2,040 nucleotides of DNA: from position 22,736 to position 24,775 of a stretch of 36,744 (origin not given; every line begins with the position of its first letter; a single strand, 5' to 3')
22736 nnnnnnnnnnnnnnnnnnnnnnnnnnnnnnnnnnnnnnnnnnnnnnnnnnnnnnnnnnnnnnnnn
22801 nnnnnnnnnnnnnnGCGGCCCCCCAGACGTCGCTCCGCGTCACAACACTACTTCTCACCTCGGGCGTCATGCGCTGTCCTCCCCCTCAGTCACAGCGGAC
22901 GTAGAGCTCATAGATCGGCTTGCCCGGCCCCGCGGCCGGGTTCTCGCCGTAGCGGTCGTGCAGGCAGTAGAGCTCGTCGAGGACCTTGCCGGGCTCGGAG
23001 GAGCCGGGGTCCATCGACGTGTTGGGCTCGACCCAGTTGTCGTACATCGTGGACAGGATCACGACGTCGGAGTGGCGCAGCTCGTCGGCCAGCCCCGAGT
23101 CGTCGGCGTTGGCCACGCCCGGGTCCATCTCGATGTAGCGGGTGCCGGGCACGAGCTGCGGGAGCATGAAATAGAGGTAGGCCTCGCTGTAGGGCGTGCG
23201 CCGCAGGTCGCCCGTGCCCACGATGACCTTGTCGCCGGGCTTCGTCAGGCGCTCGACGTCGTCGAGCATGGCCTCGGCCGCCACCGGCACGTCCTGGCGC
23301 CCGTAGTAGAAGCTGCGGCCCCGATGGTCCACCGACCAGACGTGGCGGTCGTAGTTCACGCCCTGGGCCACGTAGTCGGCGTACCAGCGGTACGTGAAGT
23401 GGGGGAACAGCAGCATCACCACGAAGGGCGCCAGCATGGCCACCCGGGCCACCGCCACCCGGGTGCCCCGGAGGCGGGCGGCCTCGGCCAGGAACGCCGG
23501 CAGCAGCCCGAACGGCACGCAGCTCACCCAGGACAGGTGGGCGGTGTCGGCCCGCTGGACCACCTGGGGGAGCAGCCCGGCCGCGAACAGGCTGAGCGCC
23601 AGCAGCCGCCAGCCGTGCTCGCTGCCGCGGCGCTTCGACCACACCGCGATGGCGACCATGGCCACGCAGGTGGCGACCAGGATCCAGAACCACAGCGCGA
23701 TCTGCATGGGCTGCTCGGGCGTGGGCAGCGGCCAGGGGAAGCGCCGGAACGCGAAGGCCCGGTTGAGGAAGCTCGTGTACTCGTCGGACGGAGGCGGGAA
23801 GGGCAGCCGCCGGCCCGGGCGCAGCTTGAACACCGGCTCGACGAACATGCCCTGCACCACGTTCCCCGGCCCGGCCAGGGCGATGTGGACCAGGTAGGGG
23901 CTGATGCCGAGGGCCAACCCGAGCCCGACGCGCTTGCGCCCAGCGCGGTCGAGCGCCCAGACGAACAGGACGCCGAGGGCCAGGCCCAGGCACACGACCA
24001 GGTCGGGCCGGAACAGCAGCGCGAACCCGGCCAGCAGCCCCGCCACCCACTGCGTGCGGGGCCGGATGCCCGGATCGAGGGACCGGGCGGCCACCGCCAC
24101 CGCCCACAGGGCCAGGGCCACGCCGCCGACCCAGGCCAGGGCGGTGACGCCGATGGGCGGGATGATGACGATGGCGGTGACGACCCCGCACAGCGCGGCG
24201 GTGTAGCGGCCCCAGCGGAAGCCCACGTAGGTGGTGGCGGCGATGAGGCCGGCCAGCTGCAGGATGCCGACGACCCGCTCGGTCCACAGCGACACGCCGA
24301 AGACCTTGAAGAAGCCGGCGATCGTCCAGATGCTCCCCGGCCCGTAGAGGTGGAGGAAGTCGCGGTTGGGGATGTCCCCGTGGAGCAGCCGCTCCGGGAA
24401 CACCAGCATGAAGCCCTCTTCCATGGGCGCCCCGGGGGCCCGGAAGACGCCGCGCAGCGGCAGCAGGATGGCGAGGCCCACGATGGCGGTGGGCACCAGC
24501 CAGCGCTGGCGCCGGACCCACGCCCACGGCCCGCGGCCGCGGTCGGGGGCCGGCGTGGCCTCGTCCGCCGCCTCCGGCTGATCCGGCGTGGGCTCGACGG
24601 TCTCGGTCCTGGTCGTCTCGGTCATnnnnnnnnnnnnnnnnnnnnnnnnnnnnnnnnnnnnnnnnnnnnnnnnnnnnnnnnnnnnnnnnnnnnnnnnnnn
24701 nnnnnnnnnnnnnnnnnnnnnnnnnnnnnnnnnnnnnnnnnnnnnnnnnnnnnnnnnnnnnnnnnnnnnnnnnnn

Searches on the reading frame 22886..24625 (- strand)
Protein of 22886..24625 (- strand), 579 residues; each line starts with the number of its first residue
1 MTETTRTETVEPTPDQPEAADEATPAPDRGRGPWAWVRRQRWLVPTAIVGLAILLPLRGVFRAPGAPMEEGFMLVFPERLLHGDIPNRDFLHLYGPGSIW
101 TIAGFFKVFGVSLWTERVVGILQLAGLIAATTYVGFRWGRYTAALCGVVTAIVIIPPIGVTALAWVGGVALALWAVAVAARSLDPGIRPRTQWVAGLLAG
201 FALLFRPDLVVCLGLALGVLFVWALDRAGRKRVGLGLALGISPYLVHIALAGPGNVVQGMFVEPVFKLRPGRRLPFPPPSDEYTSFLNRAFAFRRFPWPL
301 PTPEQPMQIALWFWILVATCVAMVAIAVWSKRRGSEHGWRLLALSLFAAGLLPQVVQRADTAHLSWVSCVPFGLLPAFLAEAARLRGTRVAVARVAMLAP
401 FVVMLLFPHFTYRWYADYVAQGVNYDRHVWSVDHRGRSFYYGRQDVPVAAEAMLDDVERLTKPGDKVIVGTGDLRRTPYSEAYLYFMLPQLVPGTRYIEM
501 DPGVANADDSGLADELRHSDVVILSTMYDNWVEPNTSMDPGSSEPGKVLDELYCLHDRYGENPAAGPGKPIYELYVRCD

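Call 7: search_protein_families(library=pfam, proteins=[window:22886-24625:-], max_evalue=0.01)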
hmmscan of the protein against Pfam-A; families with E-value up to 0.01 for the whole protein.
window:22886-24625:- (579 aa): 0 families

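Call 8: search_protein_families(library=ncbifam, proteins=[window:22886-24625:-], max_evalue=0.001)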
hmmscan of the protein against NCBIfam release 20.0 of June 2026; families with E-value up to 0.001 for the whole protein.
window:22886-24625:- (579 aa): 0 families

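Call 15: find_homologous_proteins(query=window:22886-24625:-, max_evalue=0.00001)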
Query window:22886-24625:- (579 aa): 1548 proteins with E <= 0.00001 among 8000 candidates; the best 120 are listed.
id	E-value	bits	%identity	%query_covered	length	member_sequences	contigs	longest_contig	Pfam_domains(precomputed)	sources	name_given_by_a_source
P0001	0.0e+0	1260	94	99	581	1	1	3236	-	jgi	-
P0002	0.0e+0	1256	95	98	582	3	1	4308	-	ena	-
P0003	0.0e+0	1246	93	99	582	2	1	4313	-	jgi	jgi:hypothetical protein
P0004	0.0e+0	1244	93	99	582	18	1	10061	-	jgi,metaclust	metaclust:\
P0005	0.0e+0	1185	90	99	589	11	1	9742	-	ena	-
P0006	0.0e+0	1176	93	94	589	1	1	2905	-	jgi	jgi:hypothetical protein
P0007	0.0e+0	1172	90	98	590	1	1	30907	-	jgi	jgi:hypothetical protein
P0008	0.0e+0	1156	92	93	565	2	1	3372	-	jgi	jgi:hypothetical protein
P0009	0.0e+0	1147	91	93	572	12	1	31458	-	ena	-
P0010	0.0e+0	1069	82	97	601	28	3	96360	-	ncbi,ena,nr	ncbi:MAG TPA: hypothetical protein VFB77_11715 [Acidimicrobiales bacterium]|nr:hypothetical protein 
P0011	0.0e+0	1066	81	97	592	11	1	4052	-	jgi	jgi:hypothetical protein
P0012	0.0e+0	1011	79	94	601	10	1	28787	-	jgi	jgi:hypothetical protein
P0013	8.1e-298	1007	74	100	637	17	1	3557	-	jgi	jgi:hypothetical protein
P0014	6.3e-296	1001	75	100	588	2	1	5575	-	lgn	-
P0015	7.7e-295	997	74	100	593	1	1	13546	-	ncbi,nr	ncbi:MAG TPA: hypothetical protein VFI47_18275 [Acidimicrobiales bacterium]|nr:hypothetical protein 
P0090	6.0e-224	763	71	83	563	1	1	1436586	-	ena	-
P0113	1.2e-193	663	54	98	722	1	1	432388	-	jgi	jgi:hypothetical protein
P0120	5.1e-179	614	55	84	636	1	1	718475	-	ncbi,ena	-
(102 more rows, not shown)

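Call 18: find_related_loci(query=A1, collection=genome_contigs, flank=10000)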
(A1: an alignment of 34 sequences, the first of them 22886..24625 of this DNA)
Query A1 (579 aa) in genome_contigs; peptide patterns used: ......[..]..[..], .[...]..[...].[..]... (x = any residue, [..] = any of these).
499 stretches matched a pattern; 316 encode a relative of the query (tblastn E <= 1e-3); the best 80 are kept; 80 distinct loci.
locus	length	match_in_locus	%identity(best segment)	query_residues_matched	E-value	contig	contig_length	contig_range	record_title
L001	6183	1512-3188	91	15-579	0e+0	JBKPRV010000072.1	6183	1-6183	MAG: Actinomycetota bacterium isolate GS_EKS_MAG_00039 GS_EKS_000000890604, whole genome shotgun sequence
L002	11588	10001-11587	94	11-537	0e+0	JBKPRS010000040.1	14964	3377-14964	MAG: Actinomycetota bacterium isolate GS_EKS_MAG_00043 GS_EKS_000003605141, whole genome shotgun sequence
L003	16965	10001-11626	91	39-579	0e+0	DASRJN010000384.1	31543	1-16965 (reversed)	MAG TPA_asm: Acidimicrobiales bacterium isolate SMAG_U10137 k141_660162, whole genome shotgun sequence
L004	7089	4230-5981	84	2-579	0e+0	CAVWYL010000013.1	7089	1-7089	MAG: uncultured Acidimicrobiales bacterium isolate MFD09267.bin.2.303 genome assembly, contig: contig_147240, whole geno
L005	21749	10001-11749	75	12-579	0e+0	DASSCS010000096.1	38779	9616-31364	MAG TPA_asm: Acidimicrobiales bacterium isolate SMAG_U928 k141_28121, whole genome shotgun sequence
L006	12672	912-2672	74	1-579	0e+0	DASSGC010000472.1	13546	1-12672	MAG TPA_asm: Acidimicrobiales bacterium isolate SMAG_U1022 k141_1014931, whole genome shotgun sequence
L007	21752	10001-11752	73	3-579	0e+0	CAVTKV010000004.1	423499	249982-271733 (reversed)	MAG: uncultured Acidimicrobiales bacterium isolate MFD06742.bin.2.133 genome assembly, contig: contig_16729, whole genom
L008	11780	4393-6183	74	2-579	0e+0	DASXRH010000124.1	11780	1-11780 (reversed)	MAG TPA_asm: Acidimicrobiales bacterium isolate SMAG_U4634 k141_1400541, whole genome shotgun sequence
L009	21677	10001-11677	76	26-579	0e+0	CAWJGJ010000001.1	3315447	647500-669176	MAG: uncultured Acidimicrobiales bacterium isolate MFD09267.bin.1.253 genome assembly, contig: contig_1114, whole genome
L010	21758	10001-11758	74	4-579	0e+0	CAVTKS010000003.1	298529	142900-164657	MAG: uncultured Acidimicrobiales bacterium isolate MFD06742.bin.1.182 genome assembly, contig: contig_2602, whole genome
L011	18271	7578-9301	84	2-578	0e+0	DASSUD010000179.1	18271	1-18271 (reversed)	MAG TPA_asm: Acidimicrobiales bacterium isolate SMAG_U558 k141_323709, whole genome shotgun sequence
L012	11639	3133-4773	77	35-579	0e+0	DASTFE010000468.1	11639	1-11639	MAG TPA_asm: Acidimicrobiales bacterium isolate SMAG_U866 k141_692120, whole genome shotgun sequence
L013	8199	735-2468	76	8-579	0e+0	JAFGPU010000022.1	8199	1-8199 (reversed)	MAG: Acidimicrobiales bacterium isolate Zod_Metabat.708 k87_233987, whole genome shotgun sequence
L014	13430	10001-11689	72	20-579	0e+0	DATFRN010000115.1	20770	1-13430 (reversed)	MAG TPA_asm: Acidimicrobiales bacterium isolate SMAG_U9359 k141_4212126, whole genome shotgun sequence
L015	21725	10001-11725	69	2-579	0e+0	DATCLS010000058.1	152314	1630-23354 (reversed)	MAG TPA_asm: Acidimicrobiales bacterium isolate SMAG_U7128 k141_890792, whole genome shotgun sequence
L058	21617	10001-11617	51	43-578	3e-146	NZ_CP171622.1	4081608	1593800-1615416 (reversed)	Actinospongicola halichondriae strain Hal317 chromosome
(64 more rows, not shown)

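Call 33: predict_structure(alignment_id=A1)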
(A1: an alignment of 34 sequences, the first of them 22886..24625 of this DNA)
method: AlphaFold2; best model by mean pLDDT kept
length: 579 residues; sequences in the alignment: 34
mean_pLDDT: 83.7   pTM: 0.87
mean pLDDT of the five models: 83.7, 83.6, 82.3, 80.0, 79.6
residues with pLDDT >= 90: 282; 70-90: 196; 50-70: 77; < 50: 24
segments of 3 or more residues with pLDDT < 50: 1-13, 15-24
pLDDT, mean of each block of 10 residues (from residue 1): 38 44 50 80 94 91 78 85 68 75 94 93 96 97 97 88 84 96 87 95 88 95 93 93 75 63 56 75 73 62 81 93 98 97 97 82 89 98 96 94 76 82 71 93 90 97 93 80 91 70 60 89 89 75 90 98 90 94
secondary structure, 60 per line:
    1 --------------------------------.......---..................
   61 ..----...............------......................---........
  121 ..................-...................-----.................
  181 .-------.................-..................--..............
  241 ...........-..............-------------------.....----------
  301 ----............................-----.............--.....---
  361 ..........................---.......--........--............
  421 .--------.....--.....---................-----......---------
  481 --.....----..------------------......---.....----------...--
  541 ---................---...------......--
elements in order: H33-39 H43-62 H67-81 H88-109 H113-138 H140-158 H164-181 H189-205 H207-224 H227-251 H253-266 H286-290 H305-332 H338-350 H353-357 H361-386 H390-396 H399-406 H409-421 E430-434 E437-441 H445-460 E466-471 H483-487 H512-517 E521-525 H544-552 E553-559 E572-577

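Call 35: fold_search(model_id=the predicted structure, library=pdb)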
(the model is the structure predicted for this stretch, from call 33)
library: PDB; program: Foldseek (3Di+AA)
matches with E <= 10: 611; with E <= 0.001: 13
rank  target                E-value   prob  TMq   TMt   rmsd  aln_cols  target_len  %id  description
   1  5ezm                  7.1e-07  1.00  0.47  0.50  10.8       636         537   13  Crystal Structure of ArnT from Cupriavidus metallidurans in the apo state (released 2016-02-17)
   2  5f15                  9.6e-07  1.00  0.51  0.55  10.0       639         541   13  Crystal Structure of ArnT from Cupriavidus metallidurans bound to Undecaprenyl phosphate (released 2016-02-17)
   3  6s7t_A                3.4e-05  1.00  0.40  0.35  11.9       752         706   10  Cryo-EM structure of human oligosaccharyltransferase complex OST-B (released 2019-12-18)
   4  6ftg_5                8.9e-05  1.00  0.50  0.46  15.8       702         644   12  Subtomogram average of OST-containing ribosome-translocon complexes from canine rough microsomal membranes (released 2018-03-21)
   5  8agb_A                1.4e-04  1.00  0.45  0.42  12.2       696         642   10  Structure of yeast oligosaccharylransferase complex with lipid-linked oligosaccharide bound (released 2022-12-07)
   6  8if8_C                2.0e-04  1.00  0.47  0.46   9.2       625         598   15  Arabinosyltransferase AftA (released 2023-05-31)
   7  8pn9_A                2.1e-04  1.00  0.46  0.42  12.1       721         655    8  Structure of human oligosaccharyltransferase OST-A complex bound to NGI-1 (released 2024-05-08)
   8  6ezn_F                3.0e-04  1.00  0.46  0.42  12.9       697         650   11  Cryo-EM structure of the yeast oligosaccharyltransferase (OST) complex (released 2018-01-17)
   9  7zlh_A                3.5e-04  1.00  0.50  0.46  10.2       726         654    9  Cryo-EM structure of C-mannosyltransferase CeDPY19, in apo state, bound to CMT2-Fab and anti-Fab nanobody (released 2023-01-11)
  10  6wbx                  4.1e-04  1.00  0.40  0.22  11.1       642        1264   14  Single-Particle Cryo-EM Structure of Arabinofuranosyltransferase AftD from Mycobacteria, Mutant R1389S Class 1 (released 2020-05-13)
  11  7zlg_A                5.3e-04  1.00  0.50  0.44  11.1       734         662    9  Cryo-EM structure of C-mannosyltransferase CeDPY19, in complex with acceptor peptide and bound to CMT2-Fab and anti-Fa (released 2023-01-11)
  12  9s6r_A                6.6e-04  1.00  0.37  0.52   9.6       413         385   10  Ternary cryo-EM structure of yeast ALG3 with Dol25-PP-GlcNAc2Man5, Dol25-P-Man, and Fab (released 2026-03-18)
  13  9dlf_C                9.4e-04  1.00  0.40  0.38  10.7       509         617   17  Arabinosyltransferase AftB in complex with Fab_B3 (released 2025-06-25)
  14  9dlh                  3.3e-03  1.00  0.44  0.43   7.8       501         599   15  donor substrate analog-bound AftB (released 2025-06-25)
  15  5ogl_A                4.2e-03  1.00  0.48  0.41  10.8       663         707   10  Structure of bacterial oligosaccharyltransferase PglB in complex with an acceptor peptide and an lipid-linked oligosac (released 2017-10-25)
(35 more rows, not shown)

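Call 44: find_encoding_contigs(protein=P0120, flank=10000, max_places=2)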
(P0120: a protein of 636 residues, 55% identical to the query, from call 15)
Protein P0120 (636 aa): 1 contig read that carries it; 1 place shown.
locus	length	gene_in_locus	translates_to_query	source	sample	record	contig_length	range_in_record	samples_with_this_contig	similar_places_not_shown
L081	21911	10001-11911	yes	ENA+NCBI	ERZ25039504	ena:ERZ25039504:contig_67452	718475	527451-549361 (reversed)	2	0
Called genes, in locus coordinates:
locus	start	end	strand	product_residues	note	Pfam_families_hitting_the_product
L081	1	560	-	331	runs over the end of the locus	-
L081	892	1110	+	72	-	-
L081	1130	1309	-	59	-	-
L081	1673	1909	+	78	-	-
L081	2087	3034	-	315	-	-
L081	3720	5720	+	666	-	PF00890:FAD_binding_2 (weak), PF01266:DAO (weak), PF01494:FAD_binding_3 (weak), PF01946:Thi4 (weak), PF07992:Pyr_redox_2 (faint), PF13450:NAD_binding_8, PF13738:Pyr_redox_3 (faint), PF01593:Amino_oxidase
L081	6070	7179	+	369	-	-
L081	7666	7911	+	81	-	-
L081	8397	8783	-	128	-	-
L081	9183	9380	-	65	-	-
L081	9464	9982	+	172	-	PF01757:Acyl_transf_3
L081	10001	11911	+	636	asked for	-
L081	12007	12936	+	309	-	PF00535:Glycos_transf_2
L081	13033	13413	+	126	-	PF00254:FKBP_C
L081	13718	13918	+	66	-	-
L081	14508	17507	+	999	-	PF20706:GT4-conflict, PF00534:Glycos_transf_1, PF13692:Glyco_trans_1_4, PF13524:Glyco_trans_1_2, PF11847:GT-C_AftD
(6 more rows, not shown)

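Call 45: find_encoding_contigs(protein=P0113, flank=10000, max_places=2)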
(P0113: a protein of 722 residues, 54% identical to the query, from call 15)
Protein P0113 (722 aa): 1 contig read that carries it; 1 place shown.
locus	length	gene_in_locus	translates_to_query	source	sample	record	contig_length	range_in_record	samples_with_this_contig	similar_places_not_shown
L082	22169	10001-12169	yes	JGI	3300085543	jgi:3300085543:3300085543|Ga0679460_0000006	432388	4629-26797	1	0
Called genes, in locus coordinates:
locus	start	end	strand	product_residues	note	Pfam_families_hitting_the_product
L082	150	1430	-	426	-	PF00579:tRNA-synt_1b, PF22421:SYY_C-terminal, PF01479:S4, PF16714:TyrRSs_C (weak)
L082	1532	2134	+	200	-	-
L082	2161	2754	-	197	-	PF02245:Pur_DNA_glyco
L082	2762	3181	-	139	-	PF13279:4HBT_2, PF03061:4HBT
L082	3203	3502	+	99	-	-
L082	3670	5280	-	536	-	PF13231:PMT_2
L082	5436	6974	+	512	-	PF01494:FAD_binding_3 (weak), PF01946:Thi4 (faint), PF07992:Pyr_redox_2 (faint), PF00890:FAD_binding_2 (weak), PF01266:DAO (weak), PF01593:Amino_oxidase, PF13450:NAD_binding_8, PF01593:Amino_oxidase, +3 more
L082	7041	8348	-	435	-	PF13231:PMT_2 (weak)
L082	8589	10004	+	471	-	PF01757:Acyl_transf_3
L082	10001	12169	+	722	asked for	-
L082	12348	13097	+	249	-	PF00535:Glycos_transf_2, PF13641:Glyco_tranf_2_3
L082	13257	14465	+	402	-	PF13439:Glyco_transf_4, PF13579:Glyco_trans_4_4, PF20706:GT4-conflict, PF00534:Glycos_transf_1, PF13692:Glyco_trans_1_4, PF13524:Glyco_trans_1_2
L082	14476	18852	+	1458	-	PF11847:GT-C_AftD, PF24607:CBM_AftD (weak), PF22633:F5_F8_type_C_2 (faint), PF00754:F5_F8_type_C (weak)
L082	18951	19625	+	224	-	PF06941:NT5C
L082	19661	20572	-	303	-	PF00535:Glycos_transf_2, PF13641:Glyco_tranf_2_3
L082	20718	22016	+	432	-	PF02127:Peptidase_M18, PF05343:Peptidase_M42 (faint)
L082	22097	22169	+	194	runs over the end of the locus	PF00226:DnaJ (weak)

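Call 47: find_encoding_contigs(protein=P0090, flank=10000, max_places=2)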
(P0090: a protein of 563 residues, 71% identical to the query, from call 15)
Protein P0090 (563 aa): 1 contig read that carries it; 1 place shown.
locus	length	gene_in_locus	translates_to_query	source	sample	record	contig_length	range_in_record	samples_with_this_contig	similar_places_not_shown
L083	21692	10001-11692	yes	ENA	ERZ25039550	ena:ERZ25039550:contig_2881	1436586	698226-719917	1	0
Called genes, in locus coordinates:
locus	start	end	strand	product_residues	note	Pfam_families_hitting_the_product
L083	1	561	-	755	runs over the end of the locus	PF08376:NIT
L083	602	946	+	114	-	-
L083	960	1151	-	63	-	-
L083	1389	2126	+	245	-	-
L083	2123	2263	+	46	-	-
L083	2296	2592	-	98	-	-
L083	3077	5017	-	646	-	-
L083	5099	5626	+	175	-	-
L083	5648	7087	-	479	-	-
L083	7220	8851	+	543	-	PF13231:PMT_2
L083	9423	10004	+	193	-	PF01757:Acyl_transf_3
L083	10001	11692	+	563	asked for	-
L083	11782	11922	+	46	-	-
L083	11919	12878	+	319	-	PF00535:Glycos_transf_2, PF13641:Glyco_tranf_2_3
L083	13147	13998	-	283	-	-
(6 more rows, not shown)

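Call 57: search_protein_representatives(alignment_id=A1)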
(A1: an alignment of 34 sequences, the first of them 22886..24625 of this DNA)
Query: 34 sequences, 597 profile positions. Proteins with E-value up to 0.001 (for the whole library): 3081; up to 1e-10: 1539; up to 1e-30: 618. The best 150 are listed.
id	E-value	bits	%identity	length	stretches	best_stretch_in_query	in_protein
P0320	7.1e-293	988.6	-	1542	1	32-591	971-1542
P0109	2.5e-281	950.5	-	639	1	19-591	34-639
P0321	2.9e-198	676.1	-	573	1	51-573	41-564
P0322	4.6e-180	616.1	-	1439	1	39-575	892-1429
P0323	6.2e-180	615.6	-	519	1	80-593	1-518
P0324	2.0e-179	614.0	-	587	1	37-591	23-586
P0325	3.3e-177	606.6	-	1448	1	37-587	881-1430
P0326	4.9e-177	606.1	-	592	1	19-590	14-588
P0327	1.0e-168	578.6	-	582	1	39-592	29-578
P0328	1.4e-167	574.9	-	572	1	37-576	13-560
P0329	5.8e-167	572.8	-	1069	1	37-592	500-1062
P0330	8.5e-164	562.3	-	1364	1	52-576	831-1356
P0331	2.7e-163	560.7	-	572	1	52-573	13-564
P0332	2.8e-163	560.6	-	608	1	50-573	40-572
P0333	3.2e-161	553.8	-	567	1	51-571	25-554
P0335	3.1e-160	550.6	-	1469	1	28-577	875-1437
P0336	2.0e-159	547.9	-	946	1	54-574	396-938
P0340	6.9e-153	526.3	-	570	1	29-567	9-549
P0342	1.8e-149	515.1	-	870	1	40-574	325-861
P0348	3.3e-137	474.5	-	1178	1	46-575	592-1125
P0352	8.8e-131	453.3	-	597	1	45-572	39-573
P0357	1.9e-109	382.8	-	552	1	50-577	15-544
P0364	1.2e-103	363.7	-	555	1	54-574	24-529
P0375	6.6e-92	324.9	-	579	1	57-577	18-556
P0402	5.9e-86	305.3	-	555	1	49-564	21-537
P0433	1.3e-78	281.0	-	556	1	48-574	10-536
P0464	3.3e-74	266.5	-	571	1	44-571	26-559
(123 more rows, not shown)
